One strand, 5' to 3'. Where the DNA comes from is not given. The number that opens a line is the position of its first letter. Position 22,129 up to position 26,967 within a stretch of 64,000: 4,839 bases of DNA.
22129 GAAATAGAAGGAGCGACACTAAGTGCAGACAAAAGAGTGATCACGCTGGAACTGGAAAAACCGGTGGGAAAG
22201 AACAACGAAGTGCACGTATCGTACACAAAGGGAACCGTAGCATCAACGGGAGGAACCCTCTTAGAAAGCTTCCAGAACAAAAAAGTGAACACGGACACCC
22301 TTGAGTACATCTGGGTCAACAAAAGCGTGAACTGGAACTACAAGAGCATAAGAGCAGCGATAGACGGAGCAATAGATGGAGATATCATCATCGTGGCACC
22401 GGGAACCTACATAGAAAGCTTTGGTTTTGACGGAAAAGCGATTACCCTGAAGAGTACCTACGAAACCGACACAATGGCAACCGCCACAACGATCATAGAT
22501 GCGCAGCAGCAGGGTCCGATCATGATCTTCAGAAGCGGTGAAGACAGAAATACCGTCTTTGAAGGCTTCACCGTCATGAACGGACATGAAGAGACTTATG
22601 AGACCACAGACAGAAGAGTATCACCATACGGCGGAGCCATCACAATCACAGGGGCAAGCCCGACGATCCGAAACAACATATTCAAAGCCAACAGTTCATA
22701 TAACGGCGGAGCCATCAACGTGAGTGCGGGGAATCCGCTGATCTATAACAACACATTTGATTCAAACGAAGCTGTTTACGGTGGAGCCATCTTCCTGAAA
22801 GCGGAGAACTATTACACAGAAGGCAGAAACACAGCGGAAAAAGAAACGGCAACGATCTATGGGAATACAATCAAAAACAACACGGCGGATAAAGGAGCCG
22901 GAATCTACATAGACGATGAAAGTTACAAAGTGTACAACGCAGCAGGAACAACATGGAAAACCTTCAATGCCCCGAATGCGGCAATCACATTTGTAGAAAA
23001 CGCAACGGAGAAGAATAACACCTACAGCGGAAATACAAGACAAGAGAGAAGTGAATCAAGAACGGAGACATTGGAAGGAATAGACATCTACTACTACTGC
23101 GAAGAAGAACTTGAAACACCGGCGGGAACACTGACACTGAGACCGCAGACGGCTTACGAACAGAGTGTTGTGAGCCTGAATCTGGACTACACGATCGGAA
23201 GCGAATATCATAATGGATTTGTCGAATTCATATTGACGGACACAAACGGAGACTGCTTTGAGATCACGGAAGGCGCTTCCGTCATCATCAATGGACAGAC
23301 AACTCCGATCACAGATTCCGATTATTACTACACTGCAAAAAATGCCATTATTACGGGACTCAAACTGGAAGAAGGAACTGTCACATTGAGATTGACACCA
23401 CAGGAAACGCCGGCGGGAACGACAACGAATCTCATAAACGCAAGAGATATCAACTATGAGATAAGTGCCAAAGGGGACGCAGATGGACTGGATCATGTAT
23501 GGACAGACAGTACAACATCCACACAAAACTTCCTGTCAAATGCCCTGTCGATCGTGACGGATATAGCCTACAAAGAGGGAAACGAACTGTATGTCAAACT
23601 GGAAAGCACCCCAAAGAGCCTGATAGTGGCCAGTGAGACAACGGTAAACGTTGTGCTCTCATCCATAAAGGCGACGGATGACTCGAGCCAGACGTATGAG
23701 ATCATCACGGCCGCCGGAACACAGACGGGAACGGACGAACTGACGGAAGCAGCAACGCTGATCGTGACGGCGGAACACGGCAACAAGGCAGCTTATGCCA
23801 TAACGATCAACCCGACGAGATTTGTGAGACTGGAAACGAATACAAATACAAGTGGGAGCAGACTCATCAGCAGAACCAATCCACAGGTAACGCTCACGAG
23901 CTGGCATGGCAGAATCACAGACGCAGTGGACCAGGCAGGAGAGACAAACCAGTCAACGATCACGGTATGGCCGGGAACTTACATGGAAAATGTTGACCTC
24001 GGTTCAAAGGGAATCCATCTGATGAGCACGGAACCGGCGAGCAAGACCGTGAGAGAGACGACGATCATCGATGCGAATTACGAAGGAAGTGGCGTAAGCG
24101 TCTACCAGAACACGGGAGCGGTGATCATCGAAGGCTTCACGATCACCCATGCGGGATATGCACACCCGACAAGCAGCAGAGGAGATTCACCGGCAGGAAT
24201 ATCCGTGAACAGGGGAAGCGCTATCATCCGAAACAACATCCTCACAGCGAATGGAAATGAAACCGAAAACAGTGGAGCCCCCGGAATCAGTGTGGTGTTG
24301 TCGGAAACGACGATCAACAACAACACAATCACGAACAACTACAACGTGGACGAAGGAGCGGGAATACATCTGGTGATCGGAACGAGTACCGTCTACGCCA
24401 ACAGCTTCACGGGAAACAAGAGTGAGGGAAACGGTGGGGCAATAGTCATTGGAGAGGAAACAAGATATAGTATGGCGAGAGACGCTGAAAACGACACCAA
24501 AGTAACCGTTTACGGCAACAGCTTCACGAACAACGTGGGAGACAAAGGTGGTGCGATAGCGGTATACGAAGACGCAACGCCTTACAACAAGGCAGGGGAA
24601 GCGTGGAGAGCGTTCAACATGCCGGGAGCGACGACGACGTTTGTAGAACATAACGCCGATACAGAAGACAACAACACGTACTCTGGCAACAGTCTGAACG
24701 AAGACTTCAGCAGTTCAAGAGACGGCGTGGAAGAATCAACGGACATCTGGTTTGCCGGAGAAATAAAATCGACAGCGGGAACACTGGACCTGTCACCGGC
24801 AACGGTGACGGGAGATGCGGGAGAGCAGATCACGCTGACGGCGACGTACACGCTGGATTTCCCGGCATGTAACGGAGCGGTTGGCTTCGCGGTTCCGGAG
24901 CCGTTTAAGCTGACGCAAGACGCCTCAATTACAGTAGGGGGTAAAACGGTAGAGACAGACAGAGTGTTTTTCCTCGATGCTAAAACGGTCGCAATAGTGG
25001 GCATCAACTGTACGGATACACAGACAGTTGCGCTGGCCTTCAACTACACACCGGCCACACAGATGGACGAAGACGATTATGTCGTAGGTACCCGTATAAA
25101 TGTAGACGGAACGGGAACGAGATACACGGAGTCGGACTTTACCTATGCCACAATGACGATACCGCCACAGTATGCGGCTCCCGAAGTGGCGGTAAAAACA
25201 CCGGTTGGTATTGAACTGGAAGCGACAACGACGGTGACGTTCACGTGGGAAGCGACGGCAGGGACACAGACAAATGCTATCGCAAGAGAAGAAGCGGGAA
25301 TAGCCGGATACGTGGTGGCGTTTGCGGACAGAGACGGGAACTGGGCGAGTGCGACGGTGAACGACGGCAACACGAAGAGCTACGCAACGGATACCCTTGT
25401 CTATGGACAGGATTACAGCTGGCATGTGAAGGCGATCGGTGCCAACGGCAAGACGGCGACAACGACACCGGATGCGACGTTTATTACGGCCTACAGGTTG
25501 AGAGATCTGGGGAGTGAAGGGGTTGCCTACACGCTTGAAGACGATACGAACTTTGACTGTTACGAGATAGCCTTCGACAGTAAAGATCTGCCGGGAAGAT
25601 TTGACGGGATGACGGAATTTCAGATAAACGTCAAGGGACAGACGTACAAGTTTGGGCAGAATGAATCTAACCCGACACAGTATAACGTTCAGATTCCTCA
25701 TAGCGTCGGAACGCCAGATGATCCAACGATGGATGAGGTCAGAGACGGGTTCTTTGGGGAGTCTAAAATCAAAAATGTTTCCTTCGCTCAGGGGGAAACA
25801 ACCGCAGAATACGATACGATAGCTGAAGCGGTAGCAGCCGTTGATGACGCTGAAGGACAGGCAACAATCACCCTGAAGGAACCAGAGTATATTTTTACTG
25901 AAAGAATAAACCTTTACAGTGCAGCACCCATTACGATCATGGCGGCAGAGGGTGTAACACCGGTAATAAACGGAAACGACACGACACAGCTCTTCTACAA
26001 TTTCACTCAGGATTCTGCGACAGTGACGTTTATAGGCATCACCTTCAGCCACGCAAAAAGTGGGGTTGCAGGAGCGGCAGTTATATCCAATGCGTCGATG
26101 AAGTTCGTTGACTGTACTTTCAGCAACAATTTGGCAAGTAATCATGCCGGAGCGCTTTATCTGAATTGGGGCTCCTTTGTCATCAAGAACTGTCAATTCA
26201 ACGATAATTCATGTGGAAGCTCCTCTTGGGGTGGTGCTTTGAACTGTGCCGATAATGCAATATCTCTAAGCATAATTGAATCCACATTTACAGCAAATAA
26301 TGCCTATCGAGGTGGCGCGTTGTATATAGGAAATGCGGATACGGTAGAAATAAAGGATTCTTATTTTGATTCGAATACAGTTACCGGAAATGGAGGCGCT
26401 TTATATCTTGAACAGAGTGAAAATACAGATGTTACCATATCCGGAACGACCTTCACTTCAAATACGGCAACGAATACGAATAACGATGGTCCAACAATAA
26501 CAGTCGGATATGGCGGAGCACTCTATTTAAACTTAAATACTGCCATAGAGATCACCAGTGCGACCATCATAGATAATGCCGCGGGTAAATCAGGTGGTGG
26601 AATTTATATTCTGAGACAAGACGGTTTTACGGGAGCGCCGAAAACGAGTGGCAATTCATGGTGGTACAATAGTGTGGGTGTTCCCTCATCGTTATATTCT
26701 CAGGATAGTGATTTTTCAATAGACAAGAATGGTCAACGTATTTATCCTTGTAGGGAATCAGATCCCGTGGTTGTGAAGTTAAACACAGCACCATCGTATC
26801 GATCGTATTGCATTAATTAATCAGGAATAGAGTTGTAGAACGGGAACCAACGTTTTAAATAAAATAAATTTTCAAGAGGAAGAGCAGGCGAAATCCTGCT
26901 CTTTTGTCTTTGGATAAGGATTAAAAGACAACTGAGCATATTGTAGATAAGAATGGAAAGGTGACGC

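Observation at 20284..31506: Two giant paralogous surface lipoproteins with FN3-like modules and Chlamydia-Pmp-like GGA[IL]/FxxN β-helix repeats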

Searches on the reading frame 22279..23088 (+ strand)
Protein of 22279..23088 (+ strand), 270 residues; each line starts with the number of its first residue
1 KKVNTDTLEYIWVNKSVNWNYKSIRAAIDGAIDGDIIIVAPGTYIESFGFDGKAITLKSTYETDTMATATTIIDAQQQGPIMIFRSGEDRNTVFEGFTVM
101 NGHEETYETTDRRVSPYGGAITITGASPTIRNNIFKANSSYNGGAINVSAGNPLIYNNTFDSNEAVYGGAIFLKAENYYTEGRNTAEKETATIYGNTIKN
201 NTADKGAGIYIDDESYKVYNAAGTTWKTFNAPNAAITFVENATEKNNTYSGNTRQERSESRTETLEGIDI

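Call 57: search_protein_families(library=pfam, proteins=[window:22279-23088:+], max_evalue=1)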
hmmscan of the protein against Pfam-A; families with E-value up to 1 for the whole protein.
window:22279-23088:+ (270 aa): 2 families
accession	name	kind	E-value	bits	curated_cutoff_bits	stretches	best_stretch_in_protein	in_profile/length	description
PF07602.17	DUF1565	-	4.7e-05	23.3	20.3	1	21-219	15-187/257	Protein of unknown function (DUF1565)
PF02415.23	Chlam_PMP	-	0.0011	19.4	20.6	0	159-173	3-18/19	Chlamydia polymorphic membrane protein (Chlamydia_PMP) repeat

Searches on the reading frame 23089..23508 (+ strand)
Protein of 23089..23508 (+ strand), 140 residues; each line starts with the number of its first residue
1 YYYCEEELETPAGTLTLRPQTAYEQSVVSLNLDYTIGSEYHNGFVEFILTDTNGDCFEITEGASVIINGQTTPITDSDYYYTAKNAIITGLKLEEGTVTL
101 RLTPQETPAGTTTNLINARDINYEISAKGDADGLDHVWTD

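Call 57: search_protein_families(library=pfam, proteins=[window:23089-23508:+], max_evalue=1)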
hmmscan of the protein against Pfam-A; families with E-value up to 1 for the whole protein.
window:23089-23508:+ (140 aa): 2 families
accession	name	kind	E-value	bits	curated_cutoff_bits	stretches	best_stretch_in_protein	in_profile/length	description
PF17735.7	BslA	-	0.004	17.6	38.7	1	15-110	1-93/121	Biofilm surface layer A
PF17750.6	Reo_sigmaC_M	-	0.15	12.4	25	0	91-104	12-25/40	Reovirus sigma C capsid protein triple beta spiral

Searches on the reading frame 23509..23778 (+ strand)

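Call 57: search_protein_families(library=pfam, proteins=[window:23509-23778:+], max_evalue=1)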
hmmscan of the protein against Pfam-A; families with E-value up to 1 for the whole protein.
window:23509-23778:+ (90 aa): 2 families
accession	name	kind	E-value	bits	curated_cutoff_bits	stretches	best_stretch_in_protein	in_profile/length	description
PF09355.15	Phage_Gp19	-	0.021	15.7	22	1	6-73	14-82/116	Phage protein Gp19/Gp15/Gp42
PF11356.14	T2SSC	-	0.088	13.1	27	1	39-73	71-105/141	Type II secretion system protein C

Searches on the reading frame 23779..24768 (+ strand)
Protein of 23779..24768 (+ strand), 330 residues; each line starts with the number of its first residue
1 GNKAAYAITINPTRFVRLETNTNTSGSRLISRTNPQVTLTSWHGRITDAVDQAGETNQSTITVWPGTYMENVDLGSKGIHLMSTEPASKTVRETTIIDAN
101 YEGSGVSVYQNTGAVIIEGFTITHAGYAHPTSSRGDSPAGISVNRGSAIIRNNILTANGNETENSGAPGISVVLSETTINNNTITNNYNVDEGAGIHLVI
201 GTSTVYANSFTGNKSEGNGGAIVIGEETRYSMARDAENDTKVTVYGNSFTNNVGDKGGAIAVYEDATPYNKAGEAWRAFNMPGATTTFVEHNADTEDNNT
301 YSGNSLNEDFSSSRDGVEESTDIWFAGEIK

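Call 57: search_protein_families(library=pfam, proteins=[window:23779-24768:+], max_evalue=1)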
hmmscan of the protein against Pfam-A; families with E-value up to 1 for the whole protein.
window:23779-24768:+ (330 aa): 1 family
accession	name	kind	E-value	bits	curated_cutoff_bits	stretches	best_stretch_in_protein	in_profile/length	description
PF02415.23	Chlam_PMP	-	0.00092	19.7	20.6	1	209-223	3-17/19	Chlamydia polymorphic membrane protein (Chlamydia_PMP) repeat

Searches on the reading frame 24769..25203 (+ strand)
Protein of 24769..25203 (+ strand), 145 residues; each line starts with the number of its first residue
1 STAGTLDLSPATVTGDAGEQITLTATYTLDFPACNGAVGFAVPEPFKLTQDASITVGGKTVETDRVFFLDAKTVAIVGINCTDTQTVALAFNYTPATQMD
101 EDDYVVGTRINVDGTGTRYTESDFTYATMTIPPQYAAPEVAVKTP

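Call 57: search_protein_families(library=pfam, proteins=[window:24769-25203:+], max_evalue=1)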
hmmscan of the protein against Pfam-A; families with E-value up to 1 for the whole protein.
window:24769-25203:+ (145 aa): 2 families
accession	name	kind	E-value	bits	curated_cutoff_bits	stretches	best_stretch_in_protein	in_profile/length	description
PF17735.7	BslA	-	1.1e-06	29.1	38.7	1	11-124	4-116/121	Biofilm surface layer A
PF18788.6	DarA_N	-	0.11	12.8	27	1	58-107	33-83/122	Defence against restriction A N-terminal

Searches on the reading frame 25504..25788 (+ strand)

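Call 57: search_protein_families(library=pfam, proteins=[window:25504-25788:+], max_evalue=1)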
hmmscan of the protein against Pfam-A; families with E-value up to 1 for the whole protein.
window:25504-25788:+ (95 aa): 2 families
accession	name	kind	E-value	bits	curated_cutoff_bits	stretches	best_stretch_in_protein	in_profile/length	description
PF08794.16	FHBP_C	-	0.047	15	28.1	1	5-61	12-68/97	Factor H binding protein, C-terminal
PF04170.18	NlpE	-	0.13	13.6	22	1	10-63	18-69/86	NlpE N-terminal domain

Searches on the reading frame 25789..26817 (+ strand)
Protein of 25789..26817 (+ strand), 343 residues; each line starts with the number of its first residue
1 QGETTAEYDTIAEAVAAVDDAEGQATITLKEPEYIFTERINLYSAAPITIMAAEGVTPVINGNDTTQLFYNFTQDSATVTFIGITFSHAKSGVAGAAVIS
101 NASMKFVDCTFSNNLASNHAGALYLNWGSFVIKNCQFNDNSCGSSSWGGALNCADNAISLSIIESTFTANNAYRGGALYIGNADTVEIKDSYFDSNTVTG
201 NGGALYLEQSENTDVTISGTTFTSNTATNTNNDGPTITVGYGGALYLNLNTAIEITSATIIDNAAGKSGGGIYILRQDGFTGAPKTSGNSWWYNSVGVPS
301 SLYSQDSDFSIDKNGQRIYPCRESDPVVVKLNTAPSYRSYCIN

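Call 57: search_protein_families(library=pfam, proteins=[window:25789-26817:+], max_evalue=1)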
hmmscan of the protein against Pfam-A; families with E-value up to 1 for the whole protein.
window:25789-26817:+ (343 aa): 2 families
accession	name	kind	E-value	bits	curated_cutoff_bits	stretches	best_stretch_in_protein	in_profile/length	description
PF02415.23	Chlam_PMP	-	6.5e-13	47.9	20.6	3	190-207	1-18/19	Chlamydia polymorphic membrane protein (Chlamydia_PMP) repeat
PF17909.6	Htr2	-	0.17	12.7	25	1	237-272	10-45/61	Htr2 transmembrane domain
